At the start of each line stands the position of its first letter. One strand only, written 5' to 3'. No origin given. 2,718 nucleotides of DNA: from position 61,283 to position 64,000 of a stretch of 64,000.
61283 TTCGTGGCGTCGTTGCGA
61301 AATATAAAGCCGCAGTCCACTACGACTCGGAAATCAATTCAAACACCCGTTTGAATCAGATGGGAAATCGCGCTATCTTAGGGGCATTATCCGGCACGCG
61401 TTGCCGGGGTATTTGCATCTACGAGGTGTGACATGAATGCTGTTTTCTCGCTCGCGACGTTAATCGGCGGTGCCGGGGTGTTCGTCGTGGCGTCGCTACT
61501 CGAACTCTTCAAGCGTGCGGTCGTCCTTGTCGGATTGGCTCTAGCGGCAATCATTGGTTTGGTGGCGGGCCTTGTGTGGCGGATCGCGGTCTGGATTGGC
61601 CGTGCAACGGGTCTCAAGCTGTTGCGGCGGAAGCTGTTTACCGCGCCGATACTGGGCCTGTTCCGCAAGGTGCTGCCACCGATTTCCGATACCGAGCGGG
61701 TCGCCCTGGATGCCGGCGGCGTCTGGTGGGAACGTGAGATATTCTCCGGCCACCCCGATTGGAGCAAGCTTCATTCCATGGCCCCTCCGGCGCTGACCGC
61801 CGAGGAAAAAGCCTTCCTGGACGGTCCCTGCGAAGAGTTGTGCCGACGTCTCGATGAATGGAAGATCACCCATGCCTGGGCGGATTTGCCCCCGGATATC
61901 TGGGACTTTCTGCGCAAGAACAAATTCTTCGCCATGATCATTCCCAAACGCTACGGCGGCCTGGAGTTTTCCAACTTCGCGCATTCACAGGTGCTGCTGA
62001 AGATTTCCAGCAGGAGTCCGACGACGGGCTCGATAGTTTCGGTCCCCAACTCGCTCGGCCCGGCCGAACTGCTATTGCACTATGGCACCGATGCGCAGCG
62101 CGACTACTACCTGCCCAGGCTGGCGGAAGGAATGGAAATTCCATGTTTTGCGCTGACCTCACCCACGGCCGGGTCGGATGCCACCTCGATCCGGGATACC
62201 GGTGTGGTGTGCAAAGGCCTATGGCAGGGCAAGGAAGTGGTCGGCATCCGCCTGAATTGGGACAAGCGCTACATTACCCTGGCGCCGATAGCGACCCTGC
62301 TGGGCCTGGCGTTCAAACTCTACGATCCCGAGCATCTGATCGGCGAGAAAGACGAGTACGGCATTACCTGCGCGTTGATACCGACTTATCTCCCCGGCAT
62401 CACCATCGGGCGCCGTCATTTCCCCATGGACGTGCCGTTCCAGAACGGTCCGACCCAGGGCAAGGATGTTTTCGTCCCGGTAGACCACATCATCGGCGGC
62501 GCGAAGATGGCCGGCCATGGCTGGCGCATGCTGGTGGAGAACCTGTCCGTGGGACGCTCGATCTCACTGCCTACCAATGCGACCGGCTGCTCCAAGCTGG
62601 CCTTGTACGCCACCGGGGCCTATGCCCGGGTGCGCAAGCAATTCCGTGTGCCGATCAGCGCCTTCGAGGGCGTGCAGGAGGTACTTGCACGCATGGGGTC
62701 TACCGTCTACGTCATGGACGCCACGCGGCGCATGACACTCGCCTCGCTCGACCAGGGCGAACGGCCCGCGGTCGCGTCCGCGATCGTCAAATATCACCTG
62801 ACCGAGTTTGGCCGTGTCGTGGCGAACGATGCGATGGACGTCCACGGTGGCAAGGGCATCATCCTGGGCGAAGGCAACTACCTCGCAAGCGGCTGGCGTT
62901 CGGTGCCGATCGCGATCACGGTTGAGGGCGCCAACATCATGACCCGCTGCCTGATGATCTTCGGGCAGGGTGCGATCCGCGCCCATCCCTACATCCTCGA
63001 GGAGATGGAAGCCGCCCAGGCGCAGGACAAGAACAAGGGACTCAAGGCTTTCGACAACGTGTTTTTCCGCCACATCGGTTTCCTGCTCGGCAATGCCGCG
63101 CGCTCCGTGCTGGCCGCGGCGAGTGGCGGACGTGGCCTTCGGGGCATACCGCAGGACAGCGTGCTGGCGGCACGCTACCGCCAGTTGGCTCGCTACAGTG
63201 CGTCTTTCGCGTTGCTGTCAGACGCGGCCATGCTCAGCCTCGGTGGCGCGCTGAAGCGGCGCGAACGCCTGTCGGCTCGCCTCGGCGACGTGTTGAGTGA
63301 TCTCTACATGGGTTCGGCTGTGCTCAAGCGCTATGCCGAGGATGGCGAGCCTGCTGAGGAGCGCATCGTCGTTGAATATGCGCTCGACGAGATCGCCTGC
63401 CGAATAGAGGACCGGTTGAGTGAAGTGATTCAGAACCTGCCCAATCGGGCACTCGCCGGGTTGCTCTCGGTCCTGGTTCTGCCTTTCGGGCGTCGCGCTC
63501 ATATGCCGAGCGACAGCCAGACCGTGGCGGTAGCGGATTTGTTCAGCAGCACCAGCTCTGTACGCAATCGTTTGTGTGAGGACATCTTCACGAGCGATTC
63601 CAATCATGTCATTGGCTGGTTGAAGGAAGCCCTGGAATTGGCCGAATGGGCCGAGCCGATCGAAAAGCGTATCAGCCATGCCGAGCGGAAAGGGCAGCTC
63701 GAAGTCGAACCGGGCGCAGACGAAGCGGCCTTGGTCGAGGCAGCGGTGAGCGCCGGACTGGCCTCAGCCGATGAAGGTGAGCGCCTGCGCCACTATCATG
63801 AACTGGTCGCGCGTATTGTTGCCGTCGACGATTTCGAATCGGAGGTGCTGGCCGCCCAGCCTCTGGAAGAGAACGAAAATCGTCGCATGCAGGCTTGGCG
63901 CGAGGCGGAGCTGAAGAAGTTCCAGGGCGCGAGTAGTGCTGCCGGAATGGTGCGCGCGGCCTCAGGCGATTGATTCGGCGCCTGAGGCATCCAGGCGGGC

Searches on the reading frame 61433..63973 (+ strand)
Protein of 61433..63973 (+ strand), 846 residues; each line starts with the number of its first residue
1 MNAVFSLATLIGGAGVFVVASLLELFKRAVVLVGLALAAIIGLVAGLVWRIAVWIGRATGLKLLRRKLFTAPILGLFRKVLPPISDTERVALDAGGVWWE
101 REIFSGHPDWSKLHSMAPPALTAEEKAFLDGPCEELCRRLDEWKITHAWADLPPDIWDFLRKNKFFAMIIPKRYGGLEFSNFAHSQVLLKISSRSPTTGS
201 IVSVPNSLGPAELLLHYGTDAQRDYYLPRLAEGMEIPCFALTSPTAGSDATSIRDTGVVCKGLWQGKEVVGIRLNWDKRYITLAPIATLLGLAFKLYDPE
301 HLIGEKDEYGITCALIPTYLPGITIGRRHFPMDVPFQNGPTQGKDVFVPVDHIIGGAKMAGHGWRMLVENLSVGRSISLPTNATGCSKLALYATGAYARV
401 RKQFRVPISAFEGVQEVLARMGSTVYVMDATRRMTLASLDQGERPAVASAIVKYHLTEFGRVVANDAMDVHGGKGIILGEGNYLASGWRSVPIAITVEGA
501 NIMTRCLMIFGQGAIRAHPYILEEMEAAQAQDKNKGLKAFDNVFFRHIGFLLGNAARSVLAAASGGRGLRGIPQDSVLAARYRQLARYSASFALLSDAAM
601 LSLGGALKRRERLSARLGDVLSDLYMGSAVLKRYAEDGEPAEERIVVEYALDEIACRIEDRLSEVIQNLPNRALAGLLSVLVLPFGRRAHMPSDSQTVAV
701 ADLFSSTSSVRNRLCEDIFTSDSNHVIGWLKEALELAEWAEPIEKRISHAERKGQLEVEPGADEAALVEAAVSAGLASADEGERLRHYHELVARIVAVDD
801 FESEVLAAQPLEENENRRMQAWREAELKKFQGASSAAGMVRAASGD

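Call 71: search_protein_families(library=pfam, proteins=[window:61433-63973:+], max_evalue=0.00001)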
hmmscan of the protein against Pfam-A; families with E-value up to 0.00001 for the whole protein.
window:61433-63973:+ (846 aa): 4 families
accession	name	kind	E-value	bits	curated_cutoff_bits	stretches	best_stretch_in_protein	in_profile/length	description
PF09317.16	ACDH_C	-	7.1e-92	308.5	25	1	515-801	1-284/284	Acyl-CoA dehydrogenase, C-terminal, bacterial type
PF00441.29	Acyl-CoA_dh_1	-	2e-18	67.4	22.4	1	361-503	1-140/150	Acyl-CoA dehydrogenase, C-terminal domain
PF02771.21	Acyl-CoA_dh_N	-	4.1e-16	59.8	22.9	1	135-233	18-112/113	Acyl-CoA dehydrogenase, N-terminal domain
PF02770.24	Acyl-CoA_dh_M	-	8.9e-09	35.9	33.3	1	238-329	1-79/97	Acyl-CoA dehydrogenase, middle domain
